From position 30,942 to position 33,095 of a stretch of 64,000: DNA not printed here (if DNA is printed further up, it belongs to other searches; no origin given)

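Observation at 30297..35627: Self-contained islet: trypco2-like protein + active S1 protease fused to a degenerate CHAT domain + 851-aa TPR protein, bracketed by tRNA-derived repeats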

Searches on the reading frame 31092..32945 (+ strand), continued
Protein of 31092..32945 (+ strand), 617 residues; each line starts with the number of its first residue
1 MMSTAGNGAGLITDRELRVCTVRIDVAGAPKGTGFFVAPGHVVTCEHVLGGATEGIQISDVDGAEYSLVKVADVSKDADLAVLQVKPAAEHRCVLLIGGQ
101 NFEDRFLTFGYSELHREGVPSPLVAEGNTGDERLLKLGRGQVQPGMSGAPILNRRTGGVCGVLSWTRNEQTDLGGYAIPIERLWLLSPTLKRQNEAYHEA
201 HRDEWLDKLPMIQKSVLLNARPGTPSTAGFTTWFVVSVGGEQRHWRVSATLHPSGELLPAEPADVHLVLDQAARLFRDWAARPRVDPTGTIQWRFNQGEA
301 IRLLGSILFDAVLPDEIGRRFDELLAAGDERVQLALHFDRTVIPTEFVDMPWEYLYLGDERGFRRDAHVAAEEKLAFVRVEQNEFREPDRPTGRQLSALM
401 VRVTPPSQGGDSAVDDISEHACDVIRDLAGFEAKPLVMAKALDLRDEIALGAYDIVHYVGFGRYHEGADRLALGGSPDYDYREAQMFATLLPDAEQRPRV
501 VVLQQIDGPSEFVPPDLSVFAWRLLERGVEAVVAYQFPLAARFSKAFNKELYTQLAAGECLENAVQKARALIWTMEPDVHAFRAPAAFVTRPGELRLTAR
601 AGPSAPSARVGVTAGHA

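Call 36: search_solved_structures(query=A2, max_evalue=1, show_alignments=0)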
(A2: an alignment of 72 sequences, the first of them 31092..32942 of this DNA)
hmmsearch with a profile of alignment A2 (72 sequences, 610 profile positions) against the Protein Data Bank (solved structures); distinct sequences matched with E-value up to 1: 142 (the best 60 are shown).
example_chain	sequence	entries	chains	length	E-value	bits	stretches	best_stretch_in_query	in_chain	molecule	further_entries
7w4r_A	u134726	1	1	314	1.7e-10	43.2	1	24-201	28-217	Probable serine protease HtrA1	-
7w21_A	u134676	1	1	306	1.9e-10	43.1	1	24-201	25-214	Probable serine protease HtrA1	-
7w4v_A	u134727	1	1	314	1.9e-10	43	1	24-201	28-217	Probable serine protease HtrA1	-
7w25_A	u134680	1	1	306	2.2e-10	42.9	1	24-201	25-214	Probable serine protease HtrA1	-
6ieo_A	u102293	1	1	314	2.6e-10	42.6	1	24-201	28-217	Probable serine protease HtrA (DEGP protein)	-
7vyz_A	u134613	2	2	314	2.7e-10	42.5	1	24-201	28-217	Probable serine protease HtrA1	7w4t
7w23_A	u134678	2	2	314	2.8e-10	42.5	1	24-201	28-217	Probable serine protease HtrA1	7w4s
7w22_A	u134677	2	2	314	3.4e-10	42.2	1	24-201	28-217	Probable serine protease HtrA1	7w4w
7vz0_A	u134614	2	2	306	3.6e-10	42.1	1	24-201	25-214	Probable serine protease HtrA1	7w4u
7w24_A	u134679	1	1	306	4.1e-10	41.9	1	24-201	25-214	Probable serine protease HtrA1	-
2w7s_A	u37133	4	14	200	8.1e-10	41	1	27-158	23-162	SERINE PROTEASE SPLA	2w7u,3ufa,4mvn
5b6l_A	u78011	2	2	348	1.5e-09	40.1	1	27-195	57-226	Putative serine protease HhoA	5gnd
5t63_A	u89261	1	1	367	1.7e-09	39.9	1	27-195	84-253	Putative serine protease HhoA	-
4ri0_A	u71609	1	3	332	1.9e-09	39.7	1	26-165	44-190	Serine protease HTRA3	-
5zvj_A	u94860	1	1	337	4e-09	38.7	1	24-201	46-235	Serine protease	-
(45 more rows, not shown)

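Call 45: predict_structure(alignment_id=A2)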
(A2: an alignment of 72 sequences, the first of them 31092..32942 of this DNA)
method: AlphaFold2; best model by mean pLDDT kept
length: 617 residues; sequences in the alignment: 72
mean_pLDDT: 88.3   pTM: 0.70
mean pLDDT of the five models: 88.3, 87.4, 87.2, 86.8, 85.6
residues with pLDDT >= 90: 427; 70-90: 123; 50-70: 33; < 50: 34
segments of 3 or more residues with pLDDT < 50: 1-9, 222-226, 290-292, 604-617
pLDDT, mean of each block of 10 residues (from residue 1): 40 89 95 97 96 92 95 93 94 92 91 93 88 83 93 93 76 81 90 91 89 70 56 96 93 96 94 85 54 66 93 95 86 97 95 88 76 94 93 92 87 94 95 97 96 97 96 92 97 91 95 96 97 97 97 95 97 90 97 93 48 41
secondary structure, 60 per line:
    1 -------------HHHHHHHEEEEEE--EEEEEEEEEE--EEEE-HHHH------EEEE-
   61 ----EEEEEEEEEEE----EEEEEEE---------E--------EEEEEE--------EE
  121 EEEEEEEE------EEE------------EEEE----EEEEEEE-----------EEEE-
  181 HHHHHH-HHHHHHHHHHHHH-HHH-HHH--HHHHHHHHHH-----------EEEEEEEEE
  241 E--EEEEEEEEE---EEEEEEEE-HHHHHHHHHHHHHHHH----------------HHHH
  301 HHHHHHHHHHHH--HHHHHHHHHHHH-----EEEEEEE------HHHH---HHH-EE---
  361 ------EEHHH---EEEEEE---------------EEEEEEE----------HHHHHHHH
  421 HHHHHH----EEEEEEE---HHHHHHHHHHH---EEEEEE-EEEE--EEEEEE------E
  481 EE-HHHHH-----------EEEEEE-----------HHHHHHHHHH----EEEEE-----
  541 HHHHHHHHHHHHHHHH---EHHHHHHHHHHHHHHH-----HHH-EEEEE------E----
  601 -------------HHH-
elements in order: H14-20 E21-26 E29-38 E41-44 H46-49 E56-59 E65-75 E80-86 E105-110 E119-128 E135-137 E150-153 E158-164 E176-179 H181-186 H188-200 H211-220 E232-241 E244-252 E256-263 H265-280 H297-312 H315-326 E332-338 H345-348 E375-380 E396-402 H413-426 E431-437 H441-451 E455-460 E462-465 E468-473 E480-482 H484-488 E500-505 H517-526 E531-535 H541-556 H561-575 E585-589

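Call 49: fold_search(model_id=the predicted structure, library=pdb)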
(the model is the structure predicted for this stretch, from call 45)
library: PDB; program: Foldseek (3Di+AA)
matches with E <= 10: 1847; with E <= 0.001: 976
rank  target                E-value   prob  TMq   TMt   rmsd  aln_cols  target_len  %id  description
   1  7sjy_A                3.1e-11  1.00  0.26  0.48  21.3       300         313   15  Crystal structure of Clostridium thermocellum RsgI9 S1C-NTF2 bi-domain (released 2022-03-02)
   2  7sjy_B                8.0e-11  1.00  0.26  0.49  21.2       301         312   14  Crystal structure of Clostridium thermocellum RsgI9 S1C-NTF2 bi-domain (released 2022-03-02)
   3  8k2y_A                1.2e-10  1.00  0.25  0.51   3.6       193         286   23  Crystal structure of MucD (released 2023-11-29)
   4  8k2y_C                1.6e-10  1.00  0.25  0.54   2.8       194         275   23  Crystal structure of MucD (released 2023-11-29)
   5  3qo6_C                1.8e-10  1.00  0.25  0.44  18.6       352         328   16  Crystal structure analysis of the plant protease Deg1 (released 2011-05-04)
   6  8se7_Q                2.1e-10  1.00  0.24  0.72   3.8       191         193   18  HTRA-1 PDSA bound to CKP 1A8 (released 2024-07-03)
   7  8se8_L                2.7e-10  1.00  0.25  0.71   3.3       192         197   20  HTRA-1 PD/SA bound to CKP 1G10 (released 2024-07-03)
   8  3lgv_B                2.9e-10  1.00  0.25  0.67   5.0       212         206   19  H198P mutant of the DegS-deltaPDZ protease (released 2010-08-25)
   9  8k2y_B                3.6e-10  1.00  0.25  0.51   4.4       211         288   21  Crystal structure of MucD (released 2023-11-29)
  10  3lh3_H                3.8e-10  1.00  0.25  0.73   4.5       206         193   18  DFP modified DegS delta PDZ (released 2010-08-25)
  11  2qf0_D                3.8e-10  1.00  0.25  0.69   5.1       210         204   18  Structure of the delta PDZ truncation of the DegS protease (released 2007-12-11)
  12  3qo6_B                3.8e-10  1.00  0.25  0.44  17.0       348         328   17  Crystal structure analysis of the plant protease Deg1 (released 2011-05-04)
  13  8se8_M                4.1e-10  1.00  0.25  0.71   3.5       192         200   19  HTRA-1 PD/SA bound to CKP 1G10 (released 2024-07-03)
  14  1soz_B                4.3e-10  1.00  0.25  0.51   5.3       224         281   20  Crystal Structure of DegS protease in complex with an activating peptide (released 2004-06-08)
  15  5b6l_A                4.5e-10  1.00  0.24  0.51  19.6       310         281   18  Structure of Deg protease HhoA from Synechocystis sp. PCC 6803 (released 2016-09-21)
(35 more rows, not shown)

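Call 51: find_related_loci(query=A5, collection=genome_contigs, flank=10000)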
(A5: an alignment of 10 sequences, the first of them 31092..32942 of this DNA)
Query A5 (617 aa) in genome_contigs; peptide patterns used: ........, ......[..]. (x = any residue, [..] = any of these).
46 stretches matched a pattern; 5 encode a relative of the query (tblastn E <= 1e-3); 5 distinct loci.
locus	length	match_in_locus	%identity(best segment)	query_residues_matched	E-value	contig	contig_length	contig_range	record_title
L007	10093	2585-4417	84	2-613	0e+0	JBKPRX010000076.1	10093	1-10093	MAG: Actinomycetota bacterium isolate GS_EKS_MAG_00037 GS_EKS_000000718814, whole genome shotgun sequence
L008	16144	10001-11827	73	7-617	0e+0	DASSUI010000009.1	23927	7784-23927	MAG TPA_asm: Gaiellaceae bacterium isolate SMAG_U563 k141_640047, whole genome shotgun sequence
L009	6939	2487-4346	55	7-617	0e+0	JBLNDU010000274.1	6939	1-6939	MAG: Nocardioidaceae bacterium isolate MAG91 PRJNA889980_bin7_renamed_273, whole genome shotgun sequence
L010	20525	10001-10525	32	27-198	1e-12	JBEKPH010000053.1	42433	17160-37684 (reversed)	MAG: Terriglobales bacterium isolate SPRUCE 45 SPRUCE_45_53, whole genome shotgun sequence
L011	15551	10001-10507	33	28-190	1e-10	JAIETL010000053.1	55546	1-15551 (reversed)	MAG: Beijerinckiaceae bacterium isolate time.spades.CONCOCT.1kb_050 c_000000000035, whole genome shotgun sequence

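Call 52: find_encoding_contigs(protein=P0001, flank=10000, max_places=4)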
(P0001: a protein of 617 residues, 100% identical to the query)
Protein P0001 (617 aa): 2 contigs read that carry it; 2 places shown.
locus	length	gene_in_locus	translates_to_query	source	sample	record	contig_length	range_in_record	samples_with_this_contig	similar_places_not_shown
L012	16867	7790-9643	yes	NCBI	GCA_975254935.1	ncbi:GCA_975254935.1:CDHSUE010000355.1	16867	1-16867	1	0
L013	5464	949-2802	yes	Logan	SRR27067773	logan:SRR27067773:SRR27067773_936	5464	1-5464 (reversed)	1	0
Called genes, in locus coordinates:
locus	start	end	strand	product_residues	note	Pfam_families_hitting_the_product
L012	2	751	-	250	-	?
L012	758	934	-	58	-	-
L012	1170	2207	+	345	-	PF01471:PG_binding_1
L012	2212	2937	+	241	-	PF13936:HTH_38 (faint), PF04545:Sigma70_r4 (faint), PF08281:Sigma70_r4_2, PF00196:GerE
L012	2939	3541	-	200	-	PF00081:Sod_Fe_N, PF02777:Sod_Fe_C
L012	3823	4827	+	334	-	PF06224:AlkZ-like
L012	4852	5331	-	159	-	PF04972:BON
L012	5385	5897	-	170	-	-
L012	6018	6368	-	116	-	PF00903:Glyoxalase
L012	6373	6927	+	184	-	PF25213:HVO_A0261_N (weak), PF01638:HxlR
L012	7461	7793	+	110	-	PF19493:Trypco1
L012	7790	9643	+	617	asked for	PF13365:Trypsin_2, PF12770:CHAT (weak)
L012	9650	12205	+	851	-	PF14559:TPR_19 (faint)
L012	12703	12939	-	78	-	-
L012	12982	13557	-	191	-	-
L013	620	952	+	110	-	PF19493:Trypco1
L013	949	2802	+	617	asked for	PF13365:Trypsin_2, PF12770:CHAT (weak)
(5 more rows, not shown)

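Call 100: search_protein_representatives(alignment_id=A2)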
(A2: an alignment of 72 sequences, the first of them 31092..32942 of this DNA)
Query: 72 sequences, 610 profile positions. Proteins with E-value up to 0.001 (for the whole library): 56501; up to 1e-10: 18375; up to 1e-30: 3620. The best 150 are listed.
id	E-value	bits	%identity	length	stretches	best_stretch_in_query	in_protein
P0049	3.4e-239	811.8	-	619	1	1-609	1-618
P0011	1.5e-221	753.6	-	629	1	5-610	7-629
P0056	3.7e-221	752.3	-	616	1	5-604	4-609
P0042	4.6e-221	752.0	-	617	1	1-602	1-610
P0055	3.1e-219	745.9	-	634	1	5-610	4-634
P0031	1.5e-217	740.3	-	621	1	8-609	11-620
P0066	2.0e-217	739.9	-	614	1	7-608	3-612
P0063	6.1e-213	725.1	-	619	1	3-608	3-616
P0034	1.1e-209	714.3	-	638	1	6-608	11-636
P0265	1.4e-208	710.7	-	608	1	10-609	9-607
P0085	1.1e-207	707.8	-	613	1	6-605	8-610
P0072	1.8e-205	700.5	-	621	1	3-602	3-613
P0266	1.5e-202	690.8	-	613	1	4-603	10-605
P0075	8.7e-202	688.3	-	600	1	6-606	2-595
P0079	4.1e-201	686.0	-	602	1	3-607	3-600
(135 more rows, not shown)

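Call 102: find_encoding_contigs(protein=P0083, flank=6000, max_places=1)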
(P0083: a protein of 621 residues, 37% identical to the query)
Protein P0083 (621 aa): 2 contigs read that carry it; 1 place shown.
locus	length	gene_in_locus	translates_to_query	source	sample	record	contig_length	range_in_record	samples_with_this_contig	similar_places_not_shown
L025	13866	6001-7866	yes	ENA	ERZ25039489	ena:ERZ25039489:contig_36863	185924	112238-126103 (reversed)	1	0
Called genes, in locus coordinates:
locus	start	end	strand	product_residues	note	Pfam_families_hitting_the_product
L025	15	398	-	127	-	PF10012:DUF2255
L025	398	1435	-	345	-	PF08240:ADH_N, PF00107:ADH_zinc_N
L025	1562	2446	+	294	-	PF13560:HTH_31, PF01381:HTH_3 (weak), PF17765:MLTR_LBD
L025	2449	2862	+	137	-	PF02311:AraC_binding (weak), PF07883:Cupin_2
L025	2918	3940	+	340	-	PF00248:Aldo_ket_red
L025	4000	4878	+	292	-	PF00248:Aldo_ket_red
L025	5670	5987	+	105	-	PF19493:Trypco1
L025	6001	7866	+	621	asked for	PF13365:Trypsin_2, PF12770:CHAT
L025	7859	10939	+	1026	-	PF13424:TPR_12 (faint), PF00515:TPR_1 (faint)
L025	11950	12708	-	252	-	PF00753:Lactamase_B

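Call 103: find_encoding_contigs(protein=P0058, flank=6000, max_places=1)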
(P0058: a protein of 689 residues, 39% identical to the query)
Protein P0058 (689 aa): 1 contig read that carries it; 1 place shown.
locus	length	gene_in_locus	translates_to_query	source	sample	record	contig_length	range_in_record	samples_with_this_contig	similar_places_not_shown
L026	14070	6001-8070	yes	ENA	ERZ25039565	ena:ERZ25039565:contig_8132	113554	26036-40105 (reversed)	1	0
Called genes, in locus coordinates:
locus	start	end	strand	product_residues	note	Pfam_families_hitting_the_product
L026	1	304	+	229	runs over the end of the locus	PF00230:MIP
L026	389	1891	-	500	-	PF00478:IMPDH, PF00571:CBS, PF03060:NMO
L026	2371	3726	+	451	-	PF07690:MFS_1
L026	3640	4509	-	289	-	PF01728:FtsJ, PF13847:Methyltransf_31 (faint)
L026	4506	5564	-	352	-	PF02541:Ppx-GppA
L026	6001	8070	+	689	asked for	PF13365:Trypsin_2, PF12770:CHAT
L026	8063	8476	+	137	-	-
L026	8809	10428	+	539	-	PF07719:TPR_2 (faint)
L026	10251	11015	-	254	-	-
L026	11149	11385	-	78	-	-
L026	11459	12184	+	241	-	-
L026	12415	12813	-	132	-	PF02325:CCB3_YggT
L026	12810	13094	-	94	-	PF14748:P5CR_dimer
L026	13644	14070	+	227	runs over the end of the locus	-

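Call 104: find_encoding_contigs(protein=P0030, flank=6000, max_places=1)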
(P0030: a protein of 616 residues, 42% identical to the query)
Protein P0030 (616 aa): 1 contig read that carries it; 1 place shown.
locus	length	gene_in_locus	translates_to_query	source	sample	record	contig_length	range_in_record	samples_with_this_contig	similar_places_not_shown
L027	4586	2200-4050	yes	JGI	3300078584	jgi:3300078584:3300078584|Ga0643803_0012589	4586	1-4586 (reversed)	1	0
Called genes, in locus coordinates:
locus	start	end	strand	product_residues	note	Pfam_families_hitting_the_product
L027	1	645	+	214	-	?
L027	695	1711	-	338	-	-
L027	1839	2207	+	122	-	PF19493:Trypco1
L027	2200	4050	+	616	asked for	PF13365:Trypsin_2, PF12770:CHAT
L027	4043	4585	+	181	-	?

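Call 108: find_related_loci(query=A5, collection=viral_contigs, flank=8000)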
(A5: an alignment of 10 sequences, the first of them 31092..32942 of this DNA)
Query A5 (617 aa) in viral_contigs; peptide patterns used: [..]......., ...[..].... (x = any residue, [..] = any of these).
37 stretches matched a pattern, but none encodes a relative of the query by tblastn (E <= 1e-3).

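Call 109: search_dna_similar(query=window:31092-32942:+, collection=plasmids, mode=protein, max_rows=15)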
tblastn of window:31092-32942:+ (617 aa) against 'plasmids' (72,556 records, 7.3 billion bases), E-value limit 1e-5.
Records with a match: 5; places in all: 5; records where one place covers at least 80% of the query: 0.
Best place of each record, by identity: <60% 5.
By first word of the organism name: Arthrobacter 1; Ruegeria 1; Tolypothrix 1; Allocoleopsis 1; Streptomyces 1.
By predicted mobility (MOB-suite, as given by PLSDB): non-mobilizable 3; mobilizable 1; conjugative 1.
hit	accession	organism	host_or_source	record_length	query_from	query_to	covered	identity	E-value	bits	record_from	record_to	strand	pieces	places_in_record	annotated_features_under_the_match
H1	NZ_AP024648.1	Arthrobacter sp. StoSoilB13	-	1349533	300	617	52%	27.4%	1e-5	57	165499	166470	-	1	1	record has no annotation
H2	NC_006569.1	Ruegeria pomeroyi DSS-3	-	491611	301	569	44%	27.4%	6e-11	74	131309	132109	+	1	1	CHAT domain-containing protein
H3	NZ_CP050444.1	Tolypothrix sp. PCC 7910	cell culture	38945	291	589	48%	23.1%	1e-8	66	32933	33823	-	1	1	AAA-like domain-containing protein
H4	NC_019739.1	Allocoleopsis franciscana PCC 7113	-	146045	20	199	29%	36.8%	2e-22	110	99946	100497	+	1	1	serine protease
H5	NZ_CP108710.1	Streptomyces canus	-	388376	5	180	29%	33.5%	8e-11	73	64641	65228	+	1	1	trypsin-like peptidase domain-containing protein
